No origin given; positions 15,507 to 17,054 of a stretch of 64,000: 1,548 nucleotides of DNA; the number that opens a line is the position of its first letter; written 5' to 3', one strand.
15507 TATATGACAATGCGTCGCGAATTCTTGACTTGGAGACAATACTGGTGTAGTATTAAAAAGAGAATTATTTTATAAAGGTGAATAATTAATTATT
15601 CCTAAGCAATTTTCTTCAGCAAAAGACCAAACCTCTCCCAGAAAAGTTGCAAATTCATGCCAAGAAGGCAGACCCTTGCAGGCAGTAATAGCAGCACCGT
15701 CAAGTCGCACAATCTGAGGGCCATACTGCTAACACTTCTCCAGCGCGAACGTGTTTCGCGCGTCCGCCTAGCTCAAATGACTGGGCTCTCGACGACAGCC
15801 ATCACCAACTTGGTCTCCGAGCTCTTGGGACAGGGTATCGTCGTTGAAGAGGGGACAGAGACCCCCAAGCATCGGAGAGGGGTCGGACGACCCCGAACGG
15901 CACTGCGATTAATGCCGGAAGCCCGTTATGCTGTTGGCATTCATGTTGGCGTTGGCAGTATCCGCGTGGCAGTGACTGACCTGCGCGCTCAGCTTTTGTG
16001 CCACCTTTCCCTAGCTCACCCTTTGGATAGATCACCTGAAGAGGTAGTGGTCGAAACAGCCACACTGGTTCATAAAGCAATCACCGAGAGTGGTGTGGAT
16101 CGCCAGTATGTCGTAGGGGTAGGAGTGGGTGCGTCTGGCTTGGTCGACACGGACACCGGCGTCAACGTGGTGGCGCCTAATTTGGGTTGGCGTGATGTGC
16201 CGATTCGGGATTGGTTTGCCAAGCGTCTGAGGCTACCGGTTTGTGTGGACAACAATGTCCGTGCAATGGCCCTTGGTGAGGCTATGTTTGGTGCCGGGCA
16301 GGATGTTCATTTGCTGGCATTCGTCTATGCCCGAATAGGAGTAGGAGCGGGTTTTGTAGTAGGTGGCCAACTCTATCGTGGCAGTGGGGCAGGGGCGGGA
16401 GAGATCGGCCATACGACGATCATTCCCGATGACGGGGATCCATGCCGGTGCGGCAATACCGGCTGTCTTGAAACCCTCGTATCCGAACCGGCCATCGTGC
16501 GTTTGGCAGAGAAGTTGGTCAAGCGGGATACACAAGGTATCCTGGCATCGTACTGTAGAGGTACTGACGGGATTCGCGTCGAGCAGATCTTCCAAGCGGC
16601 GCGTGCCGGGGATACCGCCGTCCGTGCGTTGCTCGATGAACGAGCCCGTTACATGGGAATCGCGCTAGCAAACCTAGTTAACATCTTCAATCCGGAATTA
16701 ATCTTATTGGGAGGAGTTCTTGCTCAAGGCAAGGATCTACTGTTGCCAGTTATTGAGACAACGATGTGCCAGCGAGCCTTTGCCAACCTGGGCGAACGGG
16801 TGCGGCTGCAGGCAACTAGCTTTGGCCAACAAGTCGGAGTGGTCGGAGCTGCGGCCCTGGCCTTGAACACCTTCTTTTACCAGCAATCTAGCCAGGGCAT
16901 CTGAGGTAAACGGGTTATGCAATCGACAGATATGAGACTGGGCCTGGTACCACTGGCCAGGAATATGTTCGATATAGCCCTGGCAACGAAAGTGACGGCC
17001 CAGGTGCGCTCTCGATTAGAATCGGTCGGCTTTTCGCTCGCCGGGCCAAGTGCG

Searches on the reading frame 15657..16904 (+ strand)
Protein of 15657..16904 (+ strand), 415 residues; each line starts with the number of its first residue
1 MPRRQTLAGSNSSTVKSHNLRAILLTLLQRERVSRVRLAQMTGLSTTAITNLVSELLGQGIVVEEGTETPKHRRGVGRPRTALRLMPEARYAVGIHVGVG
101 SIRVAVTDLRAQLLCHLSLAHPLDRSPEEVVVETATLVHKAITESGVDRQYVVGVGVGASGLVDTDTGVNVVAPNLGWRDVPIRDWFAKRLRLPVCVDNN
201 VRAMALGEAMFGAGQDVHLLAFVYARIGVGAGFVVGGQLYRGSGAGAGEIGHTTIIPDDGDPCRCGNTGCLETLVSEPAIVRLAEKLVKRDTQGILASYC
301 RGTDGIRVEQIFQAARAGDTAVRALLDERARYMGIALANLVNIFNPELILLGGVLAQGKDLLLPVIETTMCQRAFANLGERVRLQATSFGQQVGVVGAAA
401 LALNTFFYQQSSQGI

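Call 6: search_protein_families(library=pfam, proteins=[window:15657-16904:+], max_evalue=0.01)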
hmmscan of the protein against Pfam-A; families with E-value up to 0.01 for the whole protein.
window:15657-16904:+ (415 aa): 3 families
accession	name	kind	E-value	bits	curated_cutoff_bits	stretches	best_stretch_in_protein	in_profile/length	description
PF00480.26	ROK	-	1.6e-59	202.3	22.9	1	93-403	2-292/294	ROK family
PF13412.12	HTH_24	-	0.00014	21.8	21.9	1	19-62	4-47/48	Winged helix-turn-helix DNA-binding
PF12802.13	MarR_2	-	0.00029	21.4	27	1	23-74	10-60/61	MarR family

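Call 78: search_protein_families(library=ncbifam, proteins=[window:15657-16904:+], max_evalue=0.00001)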
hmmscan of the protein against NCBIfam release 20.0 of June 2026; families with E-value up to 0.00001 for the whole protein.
window:15657-16904:+ (415 aa): 13 families
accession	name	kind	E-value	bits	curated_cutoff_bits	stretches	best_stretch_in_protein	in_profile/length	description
NF049930.1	TransRegMlc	equivalog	1.8e-59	202.1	530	1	22-402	20-389/405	sugar metabolism global transcriptional regulator Mlc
NF047937.1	TransRegNagC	equivalog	1.1e-58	199.3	650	1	13-401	6-382/399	DNA-binding transcriptional regulator NagC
TIGR00744.1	ROK_glcA_fam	subfamily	1.2e-58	198.9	260.35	1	93-409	1-315/318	ROK family glucokinase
NF045551.1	GK_Pyrobac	equivalog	1.5e-27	96.6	500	1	148-405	44-283/294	ATP-dependent glucokinase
NF007251.0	PRK09698.1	equivalog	2.6e-27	95.9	253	1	90-407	6-301/304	allose kinase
NF047821.1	NactlManKinNanK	equivalog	7.8e-24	84.7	450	1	94-402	5-286/288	N-acetylmannosamine kinase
NF003461.0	PRK05082.1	subfamily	1.3e-22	80.6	283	1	95-402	6-286/291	N-acetylmannosamine kinase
NF007108.0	PRK09557.1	equivalog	4.4e-21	75.5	443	1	93-401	4-299/303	fructokinase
NF009835.0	PRK13310.1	equivalog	7.9e-21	74.6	380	1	94-404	4-302/303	N-acetylglucosamine kinase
NF042998.1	bglucokin_BglK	equivalog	1.4e-17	63.9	550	1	149-399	51-282/291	beta-glucoside kinase BglK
NF009836.0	PRK13311.1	equivalog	9.2e-09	34.9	551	1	94-280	4-194/256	N-acetyl-D-glucosamine kinase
NF045550.1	FrctkaseScrK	equivalog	1.4e-08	34.6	400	1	148-280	51-190/293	fructokinase ScrK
NF045942.1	PolPhglucPhase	equivalog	3.9e-08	33.3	250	1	92-252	2-158/242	polyphosphate--glucose phosphotransferase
